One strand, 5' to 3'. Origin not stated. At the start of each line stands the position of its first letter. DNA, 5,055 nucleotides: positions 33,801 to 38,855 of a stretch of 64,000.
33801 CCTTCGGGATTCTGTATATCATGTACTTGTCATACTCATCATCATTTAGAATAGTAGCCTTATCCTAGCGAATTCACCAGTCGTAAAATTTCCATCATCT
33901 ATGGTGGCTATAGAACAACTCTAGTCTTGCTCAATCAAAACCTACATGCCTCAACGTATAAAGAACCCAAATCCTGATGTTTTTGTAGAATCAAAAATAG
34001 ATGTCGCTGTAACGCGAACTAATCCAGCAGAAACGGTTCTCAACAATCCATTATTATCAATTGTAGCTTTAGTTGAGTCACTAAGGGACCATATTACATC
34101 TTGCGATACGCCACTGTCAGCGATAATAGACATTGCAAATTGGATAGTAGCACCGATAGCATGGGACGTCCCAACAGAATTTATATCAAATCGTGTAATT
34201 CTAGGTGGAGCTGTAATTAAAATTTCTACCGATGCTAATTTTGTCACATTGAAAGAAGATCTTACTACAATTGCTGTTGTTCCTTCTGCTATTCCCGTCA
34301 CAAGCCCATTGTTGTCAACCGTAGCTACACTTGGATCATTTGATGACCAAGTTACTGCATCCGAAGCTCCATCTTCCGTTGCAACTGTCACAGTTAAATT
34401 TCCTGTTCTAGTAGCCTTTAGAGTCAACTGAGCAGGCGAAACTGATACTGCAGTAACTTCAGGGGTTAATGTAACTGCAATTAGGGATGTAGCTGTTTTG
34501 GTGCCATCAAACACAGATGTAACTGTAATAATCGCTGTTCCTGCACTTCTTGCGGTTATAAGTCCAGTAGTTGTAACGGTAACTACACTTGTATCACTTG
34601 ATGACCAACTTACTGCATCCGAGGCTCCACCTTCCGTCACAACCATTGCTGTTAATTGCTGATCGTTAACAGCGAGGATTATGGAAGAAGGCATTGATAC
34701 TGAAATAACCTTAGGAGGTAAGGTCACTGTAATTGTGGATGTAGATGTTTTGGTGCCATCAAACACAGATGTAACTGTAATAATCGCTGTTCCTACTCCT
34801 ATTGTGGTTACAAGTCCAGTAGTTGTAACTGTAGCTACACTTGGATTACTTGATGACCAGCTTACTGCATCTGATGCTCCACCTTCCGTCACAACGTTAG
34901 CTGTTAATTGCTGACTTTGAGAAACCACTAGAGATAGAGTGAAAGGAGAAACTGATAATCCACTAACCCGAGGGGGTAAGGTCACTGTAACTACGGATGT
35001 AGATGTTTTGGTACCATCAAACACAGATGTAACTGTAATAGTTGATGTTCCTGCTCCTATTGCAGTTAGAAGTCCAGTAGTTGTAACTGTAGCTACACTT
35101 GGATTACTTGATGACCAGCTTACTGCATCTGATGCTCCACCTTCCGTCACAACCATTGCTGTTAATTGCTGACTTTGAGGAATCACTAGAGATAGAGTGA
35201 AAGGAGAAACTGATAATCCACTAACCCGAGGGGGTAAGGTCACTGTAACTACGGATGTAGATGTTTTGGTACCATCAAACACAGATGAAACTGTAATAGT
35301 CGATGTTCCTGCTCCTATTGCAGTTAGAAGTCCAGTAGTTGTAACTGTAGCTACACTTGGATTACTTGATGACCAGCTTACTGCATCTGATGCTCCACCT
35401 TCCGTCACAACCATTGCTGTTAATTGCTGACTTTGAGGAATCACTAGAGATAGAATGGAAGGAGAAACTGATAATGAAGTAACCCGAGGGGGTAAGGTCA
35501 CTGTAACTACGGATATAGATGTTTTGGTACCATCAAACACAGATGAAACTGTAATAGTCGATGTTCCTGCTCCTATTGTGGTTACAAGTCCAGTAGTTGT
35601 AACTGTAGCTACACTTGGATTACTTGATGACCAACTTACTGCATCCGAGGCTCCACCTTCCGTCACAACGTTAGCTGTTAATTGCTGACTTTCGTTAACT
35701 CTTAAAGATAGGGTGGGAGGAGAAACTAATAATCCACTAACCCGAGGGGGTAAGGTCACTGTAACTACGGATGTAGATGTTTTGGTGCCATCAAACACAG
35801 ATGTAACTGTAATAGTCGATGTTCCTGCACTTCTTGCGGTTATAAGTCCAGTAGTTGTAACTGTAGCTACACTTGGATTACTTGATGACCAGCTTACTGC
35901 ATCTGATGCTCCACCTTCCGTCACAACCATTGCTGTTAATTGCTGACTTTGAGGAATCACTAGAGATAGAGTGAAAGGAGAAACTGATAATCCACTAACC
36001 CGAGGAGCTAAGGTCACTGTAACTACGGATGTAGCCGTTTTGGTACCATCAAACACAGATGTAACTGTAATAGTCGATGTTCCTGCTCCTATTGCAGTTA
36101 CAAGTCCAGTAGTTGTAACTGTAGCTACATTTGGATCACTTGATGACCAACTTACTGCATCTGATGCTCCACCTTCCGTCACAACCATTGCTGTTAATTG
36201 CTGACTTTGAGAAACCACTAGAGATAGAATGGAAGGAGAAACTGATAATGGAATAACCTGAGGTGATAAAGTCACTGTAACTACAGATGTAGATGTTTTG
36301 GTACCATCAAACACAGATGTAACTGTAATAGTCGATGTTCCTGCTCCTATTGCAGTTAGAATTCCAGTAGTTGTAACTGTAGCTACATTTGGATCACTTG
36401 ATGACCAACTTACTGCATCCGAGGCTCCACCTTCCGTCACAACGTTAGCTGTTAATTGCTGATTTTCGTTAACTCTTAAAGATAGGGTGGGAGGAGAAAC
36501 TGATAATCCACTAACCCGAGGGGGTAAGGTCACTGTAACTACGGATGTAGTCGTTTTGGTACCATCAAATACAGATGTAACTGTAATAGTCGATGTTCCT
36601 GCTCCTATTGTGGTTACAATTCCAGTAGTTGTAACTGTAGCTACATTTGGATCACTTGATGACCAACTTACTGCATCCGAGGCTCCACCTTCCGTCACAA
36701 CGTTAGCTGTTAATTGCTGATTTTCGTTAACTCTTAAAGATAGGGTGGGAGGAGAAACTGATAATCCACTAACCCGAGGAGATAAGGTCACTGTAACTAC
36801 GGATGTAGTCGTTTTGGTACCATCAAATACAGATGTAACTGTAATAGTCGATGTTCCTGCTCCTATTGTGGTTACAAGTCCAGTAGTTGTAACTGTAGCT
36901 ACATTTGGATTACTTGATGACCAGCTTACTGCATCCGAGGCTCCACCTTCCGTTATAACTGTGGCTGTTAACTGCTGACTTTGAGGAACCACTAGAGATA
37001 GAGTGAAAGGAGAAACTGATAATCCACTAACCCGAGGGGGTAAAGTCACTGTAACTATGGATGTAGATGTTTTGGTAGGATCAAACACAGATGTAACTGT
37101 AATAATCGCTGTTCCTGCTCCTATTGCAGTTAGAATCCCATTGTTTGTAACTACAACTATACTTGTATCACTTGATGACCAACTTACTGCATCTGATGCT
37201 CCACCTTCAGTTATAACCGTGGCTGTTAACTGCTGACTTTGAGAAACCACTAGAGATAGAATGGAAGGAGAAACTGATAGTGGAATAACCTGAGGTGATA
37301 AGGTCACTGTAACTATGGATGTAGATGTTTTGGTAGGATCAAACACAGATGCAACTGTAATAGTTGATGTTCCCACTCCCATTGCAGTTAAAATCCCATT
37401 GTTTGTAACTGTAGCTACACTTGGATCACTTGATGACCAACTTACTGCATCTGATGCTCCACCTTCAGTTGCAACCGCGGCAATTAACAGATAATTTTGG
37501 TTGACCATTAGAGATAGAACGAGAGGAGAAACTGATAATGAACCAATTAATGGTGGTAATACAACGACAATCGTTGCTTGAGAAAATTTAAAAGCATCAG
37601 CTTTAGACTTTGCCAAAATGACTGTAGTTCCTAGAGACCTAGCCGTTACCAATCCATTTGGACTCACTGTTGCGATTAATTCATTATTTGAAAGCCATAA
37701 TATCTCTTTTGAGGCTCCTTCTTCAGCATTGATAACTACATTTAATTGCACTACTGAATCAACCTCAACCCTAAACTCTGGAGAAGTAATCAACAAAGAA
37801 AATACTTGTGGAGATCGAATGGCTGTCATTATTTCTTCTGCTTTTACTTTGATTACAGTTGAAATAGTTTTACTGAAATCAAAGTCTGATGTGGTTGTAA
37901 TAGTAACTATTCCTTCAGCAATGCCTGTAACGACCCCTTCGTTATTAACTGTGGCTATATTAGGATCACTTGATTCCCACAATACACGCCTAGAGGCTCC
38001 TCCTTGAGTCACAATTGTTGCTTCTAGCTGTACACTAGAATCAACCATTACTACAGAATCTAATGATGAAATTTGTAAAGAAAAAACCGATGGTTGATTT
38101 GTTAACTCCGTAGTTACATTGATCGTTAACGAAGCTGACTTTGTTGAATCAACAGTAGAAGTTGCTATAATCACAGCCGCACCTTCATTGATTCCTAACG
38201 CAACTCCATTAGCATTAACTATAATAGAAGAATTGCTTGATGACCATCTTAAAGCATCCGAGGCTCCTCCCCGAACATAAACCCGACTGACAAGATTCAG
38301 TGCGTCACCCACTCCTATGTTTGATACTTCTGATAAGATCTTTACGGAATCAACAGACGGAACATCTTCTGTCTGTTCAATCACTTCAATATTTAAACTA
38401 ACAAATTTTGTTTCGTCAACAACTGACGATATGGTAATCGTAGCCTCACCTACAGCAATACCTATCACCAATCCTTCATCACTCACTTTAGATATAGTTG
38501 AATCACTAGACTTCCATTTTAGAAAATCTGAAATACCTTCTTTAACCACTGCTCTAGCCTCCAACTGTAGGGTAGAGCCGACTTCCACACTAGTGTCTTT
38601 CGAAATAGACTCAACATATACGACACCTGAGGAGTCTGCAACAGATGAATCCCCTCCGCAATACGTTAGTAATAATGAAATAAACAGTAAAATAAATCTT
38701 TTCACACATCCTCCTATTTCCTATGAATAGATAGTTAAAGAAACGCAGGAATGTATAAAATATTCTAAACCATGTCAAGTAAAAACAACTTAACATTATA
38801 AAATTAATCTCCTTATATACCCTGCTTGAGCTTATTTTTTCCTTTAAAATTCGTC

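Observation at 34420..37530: Near-identical 258-bp Ig-like repeats: likely hypervariable repeat-number locus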

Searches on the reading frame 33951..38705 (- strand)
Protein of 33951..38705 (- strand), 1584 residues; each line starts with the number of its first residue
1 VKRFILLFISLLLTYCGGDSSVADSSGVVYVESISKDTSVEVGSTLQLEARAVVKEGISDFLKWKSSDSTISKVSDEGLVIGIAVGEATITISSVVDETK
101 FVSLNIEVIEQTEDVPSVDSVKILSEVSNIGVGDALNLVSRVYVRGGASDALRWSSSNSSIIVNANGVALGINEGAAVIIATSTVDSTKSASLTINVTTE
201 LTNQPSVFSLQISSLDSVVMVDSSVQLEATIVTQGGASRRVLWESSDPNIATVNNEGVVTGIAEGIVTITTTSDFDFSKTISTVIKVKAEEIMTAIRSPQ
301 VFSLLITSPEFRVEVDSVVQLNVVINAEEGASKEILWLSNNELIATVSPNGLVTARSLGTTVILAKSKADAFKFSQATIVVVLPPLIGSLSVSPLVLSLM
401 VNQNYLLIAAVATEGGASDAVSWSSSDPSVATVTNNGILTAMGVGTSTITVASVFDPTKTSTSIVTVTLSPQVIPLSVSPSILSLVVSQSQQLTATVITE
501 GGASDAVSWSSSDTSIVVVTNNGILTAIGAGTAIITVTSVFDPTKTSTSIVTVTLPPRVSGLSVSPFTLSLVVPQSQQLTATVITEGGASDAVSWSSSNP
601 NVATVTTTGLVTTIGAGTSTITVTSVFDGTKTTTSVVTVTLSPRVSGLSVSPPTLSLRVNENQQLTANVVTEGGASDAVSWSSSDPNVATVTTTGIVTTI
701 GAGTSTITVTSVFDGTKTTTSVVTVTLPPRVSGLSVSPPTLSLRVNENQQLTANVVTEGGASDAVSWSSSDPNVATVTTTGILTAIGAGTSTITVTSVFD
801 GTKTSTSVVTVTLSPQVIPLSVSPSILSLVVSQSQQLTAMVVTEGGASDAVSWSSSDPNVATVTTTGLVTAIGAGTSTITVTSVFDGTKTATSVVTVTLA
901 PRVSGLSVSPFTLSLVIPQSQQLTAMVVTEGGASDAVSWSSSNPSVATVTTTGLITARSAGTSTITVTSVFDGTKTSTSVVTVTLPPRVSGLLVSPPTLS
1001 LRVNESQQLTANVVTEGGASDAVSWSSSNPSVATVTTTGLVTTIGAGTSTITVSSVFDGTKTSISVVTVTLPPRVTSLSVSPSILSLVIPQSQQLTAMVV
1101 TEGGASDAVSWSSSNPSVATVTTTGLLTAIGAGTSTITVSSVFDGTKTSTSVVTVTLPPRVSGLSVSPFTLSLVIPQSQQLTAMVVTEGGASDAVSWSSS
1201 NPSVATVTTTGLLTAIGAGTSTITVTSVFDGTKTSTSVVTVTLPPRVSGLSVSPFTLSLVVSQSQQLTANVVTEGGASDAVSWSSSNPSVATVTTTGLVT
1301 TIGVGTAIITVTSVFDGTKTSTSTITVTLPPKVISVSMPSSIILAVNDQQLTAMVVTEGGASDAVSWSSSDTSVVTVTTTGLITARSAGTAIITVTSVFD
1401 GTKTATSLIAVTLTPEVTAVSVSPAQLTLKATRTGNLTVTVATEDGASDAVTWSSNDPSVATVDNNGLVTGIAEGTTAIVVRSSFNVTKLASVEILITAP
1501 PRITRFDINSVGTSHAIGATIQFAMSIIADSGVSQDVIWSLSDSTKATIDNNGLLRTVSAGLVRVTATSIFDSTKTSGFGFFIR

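Call 9: search_protein_families(library=pfam, proteins=[window:33951-38705:-])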
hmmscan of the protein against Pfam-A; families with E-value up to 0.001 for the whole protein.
window:33951-38705:- (1584 aa): 6 families
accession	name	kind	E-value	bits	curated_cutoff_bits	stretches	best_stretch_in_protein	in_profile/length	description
PF02368.24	Big_2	-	1.3e-179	583.1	22.8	17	1416-1481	1-66/79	Bacterial Ig-like domain (group 2)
PF22359.2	Big-like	-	6.3e-41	138.8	27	1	1450-1481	2-33/48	Bacterial Ig-like domain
PF20578.4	aBig_2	-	6.4e-09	35.9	27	0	223-262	19-56/89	Atrophied bacterial Ig domain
PF23486.1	Ig_TMEM132_5th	-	6e-07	30.1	28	0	1454-1497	89-132/137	TMEM132 fifth domain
PF21461.3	HL_N-beta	-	3.5e-06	27.1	27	0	1456-1482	19-44/57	Hyaluronate lyase, N-terminal beta-sheet domain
PF20670.3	DUF6816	-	2.2e-05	24.5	26.8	0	660-695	74-109/218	Domain of unknown function (DUF6816)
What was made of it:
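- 33951..38705 (-): Gene A. A 1584-aa predicted lipoprotein with 18 tandem Big_2 Ig-like domains and a GTG start. Pfam Big_2: 17 stretches, 583 bits (call 9).
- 37560..38657 (-): Membrane-proximal diverged Big_2 domains D1-D4. They are not part of the DNA repeat. Pfam stretches (call 9).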

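Call 28: list_cluster_members(proteins=[P0121, window:33951-38705:-, window:30133-32736:-, window:4463-7720:-, window:7717-9717:-])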
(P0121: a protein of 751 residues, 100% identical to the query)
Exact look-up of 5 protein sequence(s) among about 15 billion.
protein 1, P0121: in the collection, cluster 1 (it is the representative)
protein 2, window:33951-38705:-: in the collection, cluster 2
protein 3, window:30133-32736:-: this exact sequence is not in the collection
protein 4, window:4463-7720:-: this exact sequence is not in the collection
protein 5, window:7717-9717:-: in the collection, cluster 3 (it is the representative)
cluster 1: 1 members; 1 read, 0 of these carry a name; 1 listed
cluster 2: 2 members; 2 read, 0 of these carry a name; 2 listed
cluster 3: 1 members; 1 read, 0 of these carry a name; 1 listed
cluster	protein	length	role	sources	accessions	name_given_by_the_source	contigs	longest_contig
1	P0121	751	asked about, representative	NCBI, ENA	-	-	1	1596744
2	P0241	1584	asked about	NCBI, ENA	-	-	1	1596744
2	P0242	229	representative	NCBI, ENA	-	-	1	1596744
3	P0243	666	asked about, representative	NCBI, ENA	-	-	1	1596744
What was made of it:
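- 33951..38705 (-): The exact protein is on record on a 1.6-Mb contig (call 28).
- Tried and rejected: The exact-sequence cluster holds only A and a fragment of B (call 28).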

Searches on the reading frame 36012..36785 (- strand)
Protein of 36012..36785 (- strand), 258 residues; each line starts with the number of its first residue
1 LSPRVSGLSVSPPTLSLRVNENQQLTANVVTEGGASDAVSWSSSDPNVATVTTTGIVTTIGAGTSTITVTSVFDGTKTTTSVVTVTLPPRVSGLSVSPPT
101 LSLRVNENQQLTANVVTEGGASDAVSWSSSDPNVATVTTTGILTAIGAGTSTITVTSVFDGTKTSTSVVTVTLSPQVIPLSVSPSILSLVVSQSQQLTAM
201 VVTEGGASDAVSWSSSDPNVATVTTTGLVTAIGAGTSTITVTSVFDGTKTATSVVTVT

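Call 63: predict_structure(alignment_id=A2)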
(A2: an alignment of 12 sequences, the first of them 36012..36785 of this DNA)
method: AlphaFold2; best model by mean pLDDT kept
length: 258 residues; sequences in the alignment: 12
mean_pLDDT: 95.0   pTM: 0.61
mean pLDDT of the five models: 95.0, 94.0, 93.7, 92.6, 92.1
residues with pLDDT >= 90: 239; 70-90: 19; 50-70: 0; < 50: 0
segments of 3 or more residues with pLDDT < 50: none
pLDDT, mean of each block of 10 residues (from residue 1): 93 95 96 94 97 96 97 96 95 96 95 94 96 96 95 97 97 88 95 95 88 97 96 96 93 96
secondary structure, 60 per line:
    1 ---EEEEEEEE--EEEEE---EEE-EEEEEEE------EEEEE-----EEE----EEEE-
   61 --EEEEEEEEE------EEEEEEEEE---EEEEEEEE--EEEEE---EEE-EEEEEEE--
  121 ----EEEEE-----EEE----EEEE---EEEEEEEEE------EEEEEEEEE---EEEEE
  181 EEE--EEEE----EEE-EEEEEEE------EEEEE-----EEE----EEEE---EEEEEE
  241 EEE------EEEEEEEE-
elements in order: E4-11 E14-18 E22-24 E26-32 E39-43 E49-51 E56-59 E63-71 E78-86 E90-97 E100-104 E108-110 E112-118 E125-129 E135-137 E142-145 E149-157 E164-172 E176-183 E186-189 E194-196 E198-204 E211-215 E221-223 E228-231 E235-243 E250-257
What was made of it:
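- On Pfam Big_2 (PF02368) domain proteins: The AlphaFold model of three units has pLDDT 95 and is all-beta (call 63).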

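Call 66: fold_search(model_id=the predicted structure, library=pdb)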
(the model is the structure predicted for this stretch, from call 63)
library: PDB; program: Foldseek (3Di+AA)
matches with E <= 10: 1765; with E <= 0.001: 364
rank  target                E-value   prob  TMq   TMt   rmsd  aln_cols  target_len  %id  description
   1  7r5k_10               5.0e-14  1.00  0.29  0.06  21.2       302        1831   20  Human nuclear pore complex (constricted) (released 2022-06-22)
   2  9hcj_10               7.2e-14  1.00  0.29  0.06  15.5       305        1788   16  D. discoideum nuclear pore complex (released 2024-12-25)
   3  7z47_G                2.2e-12  1.00  0.30  0.10  19.7       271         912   21  Tail of bacteriophage SU10 (released 2022-08-10)
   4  8gyr_B                3.7e-12  1.00  0.37  0.48   7.1       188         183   24  Crystal structure of a variable region segment of Leptospira host-interacting outer surface protein, LigA (released 2023-06-28)
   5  7z4b_DW               5.1e-12  1.00  0.29  0.10  19.7       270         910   22  Bacteriophage SU10 virion (C1) (released 2022-12-28)
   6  8gyr_A                7.9e-12  1.00  0.35  0.47   7.6       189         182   24  Crystal structure of a variable region segment of Leptospira host-interacting outer surface protein, LigA (released 2023-06-28)
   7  4aq1_C                7.9e-12  1.00  0.30  0.15  38.0       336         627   20  Structure of the SbsB S-layer protein of Geobacillus stearothermophilus PV72p2 in complex with nanobody KB6 (released 2012-06-13)
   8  9g93_A                5.6e-11  1.00  0.37  0.19  22.2       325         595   16  CryoET structure of the in vitro grown Bacillus anthracis Sap S-layer (released 2024-12-18)
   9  3q2v_B                8.6e-11  1.00  0.50  0.34   7.8       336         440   15  Crystal structure of mouse E-cadherin ectodomain (released 2011-04-06)
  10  7z4f_G                9.1e-11  1.00  0.34  0.14  11.5       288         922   20  Tail of phage SU10 genome release intermediate (released 2022-08-17)
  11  3q2v_A                9.6e-11  1.00  0.50  0.30   7.5       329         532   15  Crystal structure of mouse E-cadherin ectodomain (released 2011-04-06)
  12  4uj6                  9.6e-11  1.00  0.35  0.16  15.8       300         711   20  Structure of surface layer protein SbsC, domains 1-6 (released 2016-04-27)
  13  4aq1_A                1.1e-10  1.00  0.30  0.13  37.8       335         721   19  Structure of the SbsB S-layer protein of Geobacillus stearothermophilus PV72p2 in complex with nanobody KB6 (released 2012-06-13)
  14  1qz1                  1.6e-10  1.00  0.33  0.31  13.6       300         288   15  Crystal Structure of the Ig 1-2-3 fragment of NCAM (released 2003-11-04)
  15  4uic                  1.8e-10  1.00  0.35  0.16  16.1       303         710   20  Crystal structure of the S-layer protein rSbsC(31-844) (released 2016-04-13)
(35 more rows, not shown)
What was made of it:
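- On Pfam Big_2 (PF02368) domain proteins: Foldseek top hits are tandem Ig or Big_2 structures (call 66).
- On Periscope Proteins: Fold matches to elongated arrays such as cadherins reach TMq 0.69 (call 66).
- On Leptospiral Lig proteins: Identity to the LigA structure is 24% (call 66).
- Closest known: Leptospira LigA/LigB. Same: The fold search hits the LigA variable region (8gyr, call 66).
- Foldseek matches tandem Ig arrays, including the LigA variable region 8gyr, S-layer proteins SbsB and Sap, and cadherins (call 66). Foldseek also finds S-layer proteins (call 66).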

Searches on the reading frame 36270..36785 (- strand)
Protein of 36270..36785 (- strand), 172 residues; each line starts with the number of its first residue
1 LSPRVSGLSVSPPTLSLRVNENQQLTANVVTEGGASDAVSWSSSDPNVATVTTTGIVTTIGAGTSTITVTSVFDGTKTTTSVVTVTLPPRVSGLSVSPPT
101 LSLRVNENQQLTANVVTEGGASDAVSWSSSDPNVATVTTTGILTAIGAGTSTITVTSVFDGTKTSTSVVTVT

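Call 48: search_solved_structures(query=window:36270-36785:-, max_evalue=0.001, show_alignments=1)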
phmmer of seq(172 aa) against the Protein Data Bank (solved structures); distinct sequences matched with E-value up to 0.001: 5.
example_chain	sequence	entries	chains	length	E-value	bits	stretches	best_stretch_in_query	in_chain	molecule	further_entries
9ifo_A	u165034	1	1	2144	4.6e-23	84.7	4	5-161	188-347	Teneurin-Like Protein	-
9pt5_A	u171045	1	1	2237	6.7e-23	84.1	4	5-161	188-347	Teneurin-like protein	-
7quz_AAA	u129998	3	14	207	2.2e-08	37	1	5-89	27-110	Beta-1,3-glucanase bglH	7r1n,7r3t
9cuy_c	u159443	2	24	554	2.2e-05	27.3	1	7-171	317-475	Short tail fiber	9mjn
7z47_G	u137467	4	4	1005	0.0005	22.9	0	6-167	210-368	Surface protein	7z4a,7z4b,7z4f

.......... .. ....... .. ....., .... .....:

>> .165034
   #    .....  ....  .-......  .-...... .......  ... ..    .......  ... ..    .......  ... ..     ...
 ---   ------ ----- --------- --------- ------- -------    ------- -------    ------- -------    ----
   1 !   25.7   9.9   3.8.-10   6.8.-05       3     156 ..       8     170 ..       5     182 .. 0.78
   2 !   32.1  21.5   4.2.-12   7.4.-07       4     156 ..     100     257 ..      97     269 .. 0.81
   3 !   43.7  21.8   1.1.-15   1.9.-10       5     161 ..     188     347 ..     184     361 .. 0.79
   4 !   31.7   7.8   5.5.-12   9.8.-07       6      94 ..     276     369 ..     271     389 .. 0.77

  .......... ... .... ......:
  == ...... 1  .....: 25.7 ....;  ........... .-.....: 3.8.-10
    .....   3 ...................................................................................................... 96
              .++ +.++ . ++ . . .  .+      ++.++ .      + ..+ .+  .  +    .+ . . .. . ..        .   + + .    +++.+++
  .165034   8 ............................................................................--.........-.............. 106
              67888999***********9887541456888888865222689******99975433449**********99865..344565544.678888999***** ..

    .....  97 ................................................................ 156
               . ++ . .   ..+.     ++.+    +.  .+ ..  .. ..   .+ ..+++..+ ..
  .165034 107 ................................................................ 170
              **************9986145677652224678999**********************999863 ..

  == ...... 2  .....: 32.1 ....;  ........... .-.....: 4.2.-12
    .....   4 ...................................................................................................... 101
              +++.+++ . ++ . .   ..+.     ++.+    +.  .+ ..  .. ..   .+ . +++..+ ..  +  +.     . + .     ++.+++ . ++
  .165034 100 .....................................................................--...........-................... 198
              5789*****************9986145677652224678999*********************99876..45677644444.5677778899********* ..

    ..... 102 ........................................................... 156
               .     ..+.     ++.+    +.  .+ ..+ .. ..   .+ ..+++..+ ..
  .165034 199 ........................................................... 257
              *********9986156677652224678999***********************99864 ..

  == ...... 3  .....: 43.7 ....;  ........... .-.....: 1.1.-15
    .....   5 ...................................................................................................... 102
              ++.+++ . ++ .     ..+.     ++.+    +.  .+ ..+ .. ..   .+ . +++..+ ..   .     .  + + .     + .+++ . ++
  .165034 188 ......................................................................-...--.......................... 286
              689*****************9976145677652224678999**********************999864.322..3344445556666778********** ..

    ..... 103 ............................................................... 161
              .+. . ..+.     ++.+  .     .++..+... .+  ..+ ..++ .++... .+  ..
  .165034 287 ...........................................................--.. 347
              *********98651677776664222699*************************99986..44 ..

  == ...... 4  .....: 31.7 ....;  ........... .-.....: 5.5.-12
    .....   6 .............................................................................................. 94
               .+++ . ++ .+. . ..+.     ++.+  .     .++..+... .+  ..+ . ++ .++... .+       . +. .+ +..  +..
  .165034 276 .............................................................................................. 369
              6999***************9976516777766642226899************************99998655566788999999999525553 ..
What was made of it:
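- Sequence matches in the PDB are the Big_2 arrays of teneurin-like proteins (call 48).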
